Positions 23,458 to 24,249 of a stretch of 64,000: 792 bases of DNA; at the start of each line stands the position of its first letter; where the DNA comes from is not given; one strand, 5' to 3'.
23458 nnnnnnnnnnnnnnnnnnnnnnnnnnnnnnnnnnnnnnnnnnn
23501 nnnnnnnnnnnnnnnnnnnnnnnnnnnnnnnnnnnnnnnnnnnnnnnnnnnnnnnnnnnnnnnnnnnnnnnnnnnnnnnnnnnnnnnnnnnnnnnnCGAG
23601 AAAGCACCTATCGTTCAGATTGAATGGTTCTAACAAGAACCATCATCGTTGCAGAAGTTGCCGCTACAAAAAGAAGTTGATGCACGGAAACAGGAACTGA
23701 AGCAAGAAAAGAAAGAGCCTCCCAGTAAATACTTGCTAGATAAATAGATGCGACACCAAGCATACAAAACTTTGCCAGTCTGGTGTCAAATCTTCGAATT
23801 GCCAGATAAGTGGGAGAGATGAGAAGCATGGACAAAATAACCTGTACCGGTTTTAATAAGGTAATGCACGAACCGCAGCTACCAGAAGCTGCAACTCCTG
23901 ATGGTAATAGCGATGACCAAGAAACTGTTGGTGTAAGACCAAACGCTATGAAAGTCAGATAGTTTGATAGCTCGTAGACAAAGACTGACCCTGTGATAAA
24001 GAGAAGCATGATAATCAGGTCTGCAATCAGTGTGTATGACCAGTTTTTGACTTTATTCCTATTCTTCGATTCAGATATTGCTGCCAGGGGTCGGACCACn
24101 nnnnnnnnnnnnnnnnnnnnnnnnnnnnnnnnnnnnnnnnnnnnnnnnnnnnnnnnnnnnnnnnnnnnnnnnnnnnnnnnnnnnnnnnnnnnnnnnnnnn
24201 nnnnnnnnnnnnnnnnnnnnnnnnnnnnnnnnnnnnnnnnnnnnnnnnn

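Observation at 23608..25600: Archaeosortase plus a single adjacent PEF-CTERM substrate, embedded in a polysaccharide-export locus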

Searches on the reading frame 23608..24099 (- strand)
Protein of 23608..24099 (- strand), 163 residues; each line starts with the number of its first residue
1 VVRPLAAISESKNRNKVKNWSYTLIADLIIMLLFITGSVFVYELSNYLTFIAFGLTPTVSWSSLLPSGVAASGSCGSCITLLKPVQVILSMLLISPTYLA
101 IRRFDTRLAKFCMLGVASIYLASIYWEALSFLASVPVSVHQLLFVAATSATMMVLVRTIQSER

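Call 3: search_protein_families(library=ncbifam, proteins=[window:23608-24099:-], max_evalue=1)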
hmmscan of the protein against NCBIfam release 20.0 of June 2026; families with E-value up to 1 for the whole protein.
window:23608-24099:- (163 aa): 0 families

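Call 4: search_protein_families(library=pfam, proteins=[window:23608-24099:-], max_evalue=1)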
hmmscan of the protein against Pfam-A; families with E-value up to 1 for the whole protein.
window:23608-24099:- (163 aa): 0 families

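Call 47: search_protein_families(library=pfam, alignment_id=A5, max_evalue=1)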
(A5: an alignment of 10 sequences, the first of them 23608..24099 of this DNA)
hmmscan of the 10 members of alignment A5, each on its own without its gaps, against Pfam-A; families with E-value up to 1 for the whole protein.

A. member 1, window:23608-24099:- (163 aa): 0 families

B. families by the number of members that match (of 10 scanned): 2 families
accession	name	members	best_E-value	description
PF03972.19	MmgE_PrpD_N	1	0.099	MmgE/PrpD N-terminal domain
PF20460.3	DUF6713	1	0.32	Family of unknown function (DUF6713)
